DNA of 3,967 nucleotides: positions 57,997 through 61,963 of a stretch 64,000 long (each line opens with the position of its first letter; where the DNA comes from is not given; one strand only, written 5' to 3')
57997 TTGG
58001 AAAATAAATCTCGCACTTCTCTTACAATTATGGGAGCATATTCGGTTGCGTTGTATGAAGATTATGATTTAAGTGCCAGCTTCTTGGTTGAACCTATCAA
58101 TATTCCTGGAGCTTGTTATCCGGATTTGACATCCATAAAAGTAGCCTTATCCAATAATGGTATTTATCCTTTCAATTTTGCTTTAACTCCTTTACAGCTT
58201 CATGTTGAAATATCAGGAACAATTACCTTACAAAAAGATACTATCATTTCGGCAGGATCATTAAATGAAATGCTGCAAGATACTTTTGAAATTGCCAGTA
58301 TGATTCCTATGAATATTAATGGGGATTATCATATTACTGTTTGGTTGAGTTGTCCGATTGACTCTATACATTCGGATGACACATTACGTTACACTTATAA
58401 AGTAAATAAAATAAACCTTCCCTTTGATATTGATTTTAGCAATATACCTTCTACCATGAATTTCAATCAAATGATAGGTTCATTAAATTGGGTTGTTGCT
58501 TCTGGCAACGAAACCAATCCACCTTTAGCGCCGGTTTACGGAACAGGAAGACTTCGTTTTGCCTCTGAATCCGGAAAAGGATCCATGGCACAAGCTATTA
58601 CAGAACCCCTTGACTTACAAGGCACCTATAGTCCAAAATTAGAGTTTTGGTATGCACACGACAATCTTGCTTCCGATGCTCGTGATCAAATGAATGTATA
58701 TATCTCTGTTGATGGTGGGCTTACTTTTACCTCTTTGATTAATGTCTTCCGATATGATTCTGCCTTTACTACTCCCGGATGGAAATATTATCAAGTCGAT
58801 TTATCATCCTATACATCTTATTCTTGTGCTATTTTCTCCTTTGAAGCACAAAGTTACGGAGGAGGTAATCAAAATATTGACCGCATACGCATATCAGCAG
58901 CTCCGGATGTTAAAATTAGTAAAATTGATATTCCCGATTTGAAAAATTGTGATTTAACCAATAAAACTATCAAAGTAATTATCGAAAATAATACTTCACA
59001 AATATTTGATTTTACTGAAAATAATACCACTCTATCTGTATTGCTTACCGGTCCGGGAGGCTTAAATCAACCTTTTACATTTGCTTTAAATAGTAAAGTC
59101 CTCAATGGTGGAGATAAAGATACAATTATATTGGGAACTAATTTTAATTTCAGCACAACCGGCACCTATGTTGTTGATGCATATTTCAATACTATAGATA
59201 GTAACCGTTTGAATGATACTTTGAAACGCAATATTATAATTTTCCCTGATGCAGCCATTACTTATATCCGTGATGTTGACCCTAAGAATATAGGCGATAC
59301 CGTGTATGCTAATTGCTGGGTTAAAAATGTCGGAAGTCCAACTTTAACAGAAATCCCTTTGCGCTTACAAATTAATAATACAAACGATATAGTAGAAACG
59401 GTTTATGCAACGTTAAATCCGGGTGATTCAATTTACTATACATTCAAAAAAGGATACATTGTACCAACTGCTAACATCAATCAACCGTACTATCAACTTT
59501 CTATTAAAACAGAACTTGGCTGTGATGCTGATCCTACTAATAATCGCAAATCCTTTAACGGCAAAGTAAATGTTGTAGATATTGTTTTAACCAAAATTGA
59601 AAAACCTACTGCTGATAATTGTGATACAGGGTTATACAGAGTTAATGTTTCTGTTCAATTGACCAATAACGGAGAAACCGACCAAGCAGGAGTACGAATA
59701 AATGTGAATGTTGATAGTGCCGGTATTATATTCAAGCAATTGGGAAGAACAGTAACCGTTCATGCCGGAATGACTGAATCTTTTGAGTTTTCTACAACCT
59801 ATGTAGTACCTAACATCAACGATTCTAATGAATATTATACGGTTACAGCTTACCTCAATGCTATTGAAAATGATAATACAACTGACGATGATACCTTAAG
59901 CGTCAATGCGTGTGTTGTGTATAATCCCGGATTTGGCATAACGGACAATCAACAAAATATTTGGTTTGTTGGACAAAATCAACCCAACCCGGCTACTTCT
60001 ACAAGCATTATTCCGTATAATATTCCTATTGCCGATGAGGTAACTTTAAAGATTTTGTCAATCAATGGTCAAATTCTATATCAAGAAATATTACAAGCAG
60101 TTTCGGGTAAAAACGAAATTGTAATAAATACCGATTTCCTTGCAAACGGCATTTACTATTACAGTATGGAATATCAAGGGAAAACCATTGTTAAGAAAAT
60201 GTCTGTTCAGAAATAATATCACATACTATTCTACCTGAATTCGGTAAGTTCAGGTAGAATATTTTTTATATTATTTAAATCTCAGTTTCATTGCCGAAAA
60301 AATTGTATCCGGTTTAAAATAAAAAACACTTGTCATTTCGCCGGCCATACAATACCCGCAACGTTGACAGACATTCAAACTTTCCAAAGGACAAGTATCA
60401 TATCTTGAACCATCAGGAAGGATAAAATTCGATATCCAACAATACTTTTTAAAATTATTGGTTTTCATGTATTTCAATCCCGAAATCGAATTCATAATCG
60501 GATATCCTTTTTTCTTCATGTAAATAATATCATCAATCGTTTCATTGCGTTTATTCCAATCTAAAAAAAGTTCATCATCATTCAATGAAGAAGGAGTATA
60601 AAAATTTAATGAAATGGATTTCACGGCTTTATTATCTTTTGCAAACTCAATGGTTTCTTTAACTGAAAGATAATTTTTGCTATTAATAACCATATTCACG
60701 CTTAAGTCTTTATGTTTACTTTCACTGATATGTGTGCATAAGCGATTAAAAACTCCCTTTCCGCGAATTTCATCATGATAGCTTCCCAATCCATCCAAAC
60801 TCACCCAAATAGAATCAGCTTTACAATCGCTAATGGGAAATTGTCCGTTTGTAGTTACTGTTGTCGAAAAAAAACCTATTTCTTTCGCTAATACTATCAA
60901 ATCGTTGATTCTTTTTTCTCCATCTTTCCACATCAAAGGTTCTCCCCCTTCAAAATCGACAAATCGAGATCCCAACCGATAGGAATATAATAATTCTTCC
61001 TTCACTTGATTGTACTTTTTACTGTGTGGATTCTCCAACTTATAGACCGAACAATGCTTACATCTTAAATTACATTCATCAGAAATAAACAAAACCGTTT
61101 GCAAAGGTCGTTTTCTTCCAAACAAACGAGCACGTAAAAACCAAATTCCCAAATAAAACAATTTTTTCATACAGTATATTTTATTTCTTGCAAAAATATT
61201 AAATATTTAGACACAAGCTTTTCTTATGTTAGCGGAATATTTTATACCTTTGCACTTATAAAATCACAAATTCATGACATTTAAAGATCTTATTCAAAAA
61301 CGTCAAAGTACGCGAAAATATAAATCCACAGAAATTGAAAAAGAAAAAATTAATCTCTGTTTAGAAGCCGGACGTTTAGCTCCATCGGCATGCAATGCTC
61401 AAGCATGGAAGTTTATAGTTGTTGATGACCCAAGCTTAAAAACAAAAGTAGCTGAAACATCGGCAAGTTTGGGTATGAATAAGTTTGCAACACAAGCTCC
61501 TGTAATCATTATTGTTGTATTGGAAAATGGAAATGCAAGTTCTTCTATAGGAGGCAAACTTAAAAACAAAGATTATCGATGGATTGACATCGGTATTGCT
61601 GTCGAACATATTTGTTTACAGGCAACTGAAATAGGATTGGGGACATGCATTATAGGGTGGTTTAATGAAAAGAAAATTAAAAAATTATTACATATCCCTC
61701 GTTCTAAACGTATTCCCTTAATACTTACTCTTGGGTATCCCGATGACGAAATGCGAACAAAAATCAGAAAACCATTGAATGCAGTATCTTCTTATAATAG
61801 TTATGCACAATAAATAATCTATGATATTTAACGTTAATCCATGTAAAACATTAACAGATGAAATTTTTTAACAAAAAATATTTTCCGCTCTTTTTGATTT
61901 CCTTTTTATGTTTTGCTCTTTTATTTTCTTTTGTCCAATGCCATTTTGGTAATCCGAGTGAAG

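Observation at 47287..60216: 4309-aa T9SS-targeted giant surface protein built from six beta-helix + Ig modules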

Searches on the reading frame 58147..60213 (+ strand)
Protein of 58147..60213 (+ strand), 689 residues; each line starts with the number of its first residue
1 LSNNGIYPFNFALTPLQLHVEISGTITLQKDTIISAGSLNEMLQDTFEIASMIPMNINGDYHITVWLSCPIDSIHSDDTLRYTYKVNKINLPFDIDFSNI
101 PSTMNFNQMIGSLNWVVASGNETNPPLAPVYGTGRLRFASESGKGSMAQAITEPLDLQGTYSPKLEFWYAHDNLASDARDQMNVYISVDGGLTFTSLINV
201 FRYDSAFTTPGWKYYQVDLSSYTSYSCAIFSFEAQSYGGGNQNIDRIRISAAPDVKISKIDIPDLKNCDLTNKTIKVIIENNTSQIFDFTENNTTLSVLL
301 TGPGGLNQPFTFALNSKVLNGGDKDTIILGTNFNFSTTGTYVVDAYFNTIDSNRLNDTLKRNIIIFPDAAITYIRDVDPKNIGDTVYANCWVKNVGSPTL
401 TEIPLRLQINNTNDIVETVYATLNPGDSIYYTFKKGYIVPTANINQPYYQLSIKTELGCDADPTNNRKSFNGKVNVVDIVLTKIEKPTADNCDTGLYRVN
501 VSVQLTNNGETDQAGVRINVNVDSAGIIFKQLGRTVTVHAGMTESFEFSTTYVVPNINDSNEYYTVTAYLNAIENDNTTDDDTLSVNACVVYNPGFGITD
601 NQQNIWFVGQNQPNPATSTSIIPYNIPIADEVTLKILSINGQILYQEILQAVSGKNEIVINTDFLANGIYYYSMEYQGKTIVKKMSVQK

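Call 11: search_protein_families(library=pfam, proteins=[window:58147-60213:+], max_evalue=1)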
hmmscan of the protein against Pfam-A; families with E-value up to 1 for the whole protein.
window:58147-60213:+ (689 aa): 2 families
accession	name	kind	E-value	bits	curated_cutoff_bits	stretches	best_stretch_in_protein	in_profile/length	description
PF18962.6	Por_Secre_tail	-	8.3e-07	29.7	27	1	613-686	3-74/75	Secretion system C-terminal sorting domain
PF00629.30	MAM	-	0.012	15.9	26.4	1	141-250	52-153/158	MAM domain, meprin/A5/mu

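Call 30: search_solved_structures(query=window:58147-60213:+, max_evalue=10)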
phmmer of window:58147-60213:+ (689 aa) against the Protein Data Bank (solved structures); distinct sequences matched with E-value up to 10: 2.
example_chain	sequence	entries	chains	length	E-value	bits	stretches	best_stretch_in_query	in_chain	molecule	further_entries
3miz_A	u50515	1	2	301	0.25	12.8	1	281-334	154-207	Putative transcriptional regulator protein, LacI family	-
8glk_D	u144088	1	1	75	0.35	12.3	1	631-686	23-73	Endonuclease I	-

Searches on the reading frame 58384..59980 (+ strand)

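Call 41: search_protein_families(library=ncbifam, proteins=[window:58384-59980:+], max_evalue=0.01)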
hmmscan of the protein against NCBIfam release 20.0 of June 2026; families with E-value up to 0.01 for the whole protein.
window:58384-59980:+ (532 aa): 1 family
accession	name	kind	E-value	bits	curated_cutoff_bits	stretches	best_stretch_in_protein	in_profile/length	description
NF038128.1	choice_anch_J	domain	6.5e-05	23.2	30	1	72-168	66-160/162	choice-of-anchor J domain-containing protein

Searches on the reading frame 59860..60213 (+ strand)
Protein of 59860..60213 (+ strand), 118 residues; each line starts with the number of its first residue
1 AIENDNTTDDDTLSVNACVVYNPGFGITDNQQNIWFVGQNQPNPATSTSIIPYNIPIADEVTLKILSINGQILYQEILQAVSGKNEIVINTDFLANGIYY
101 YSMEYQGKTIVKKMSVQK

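Call 41: search_protein_families(library=ncbifam, proteins=[window:59860-60213:+], max_evalue=0.01)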
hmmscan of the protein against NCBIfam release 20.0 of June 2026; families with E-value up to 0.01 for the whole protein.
window:59860-60213:+ (118 aa): 3 families
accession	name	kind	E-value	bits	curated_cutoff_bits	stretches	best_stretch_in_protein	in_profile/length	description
TIGR04183.1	Por_Secre_tail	domain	6e-09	35.8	23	1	42-117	3-72/72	T9SS type A sorting domain-containing protein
NF052323.1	T9SSA_dep_M6i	equivalog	5e-07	28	600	1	40-104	960-1025/1043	T9SS-dependent M6-like inactivated metalloprotease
NF038113.1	T9SSA_dep_M36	equivalog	0.00016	20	885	1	40-115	795-867/869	T9SS-dependent M36 family metallopeptidase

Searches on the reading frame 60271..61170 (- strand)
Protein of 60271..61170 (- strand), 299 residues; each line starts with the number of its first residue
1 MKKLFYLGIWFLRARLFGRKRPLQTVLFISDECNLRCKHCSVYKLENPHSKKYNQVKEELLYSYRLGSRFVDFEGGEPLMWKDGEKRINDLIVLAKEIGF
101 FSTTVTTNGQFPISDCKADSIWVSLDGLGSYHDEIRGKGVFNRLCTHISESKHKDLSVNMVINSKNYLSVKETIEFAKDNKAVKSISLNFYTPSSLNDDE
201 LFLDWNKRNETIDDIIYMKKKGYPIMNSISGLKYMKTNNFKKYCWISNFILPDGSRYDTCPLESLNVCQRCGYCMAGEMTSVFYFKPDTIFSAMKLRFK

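Call 15: search_protein_families(library=pfam, proteins=[window:60271-61170:-], max_evalue=0.001)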
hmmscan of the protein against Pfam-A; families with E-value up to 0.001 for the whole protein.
window:60271-61170:- (299 aa): 1 family
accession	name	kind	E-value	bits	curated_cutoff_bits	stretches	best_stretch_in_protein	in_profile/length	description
PF04055.27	Radical_SAM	-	1.4e-12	48.5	29.5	1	29-160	3-148/166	Radical SAM superfamily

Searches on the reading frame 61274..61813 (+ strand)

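Call 15: search_protein_families(library=pfam, proteins=[window:61274-61813:+], max_evalue=0.001)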
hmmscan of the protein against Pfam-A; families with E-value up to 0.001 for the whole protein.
window:61274-61813:+ (179 aa): 2 families
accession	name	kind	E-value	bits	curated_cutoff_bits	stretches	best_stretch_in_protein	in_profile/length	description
PF00881.29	Nitroreductase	-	1.3e-32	113.7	23.5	2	65-155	80-167/167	Nitroreductase family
PF14512.11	TM1586_NiRdase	-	6.7e-20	72.1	27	2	100-176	78-153/215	Putative TM nitroreductase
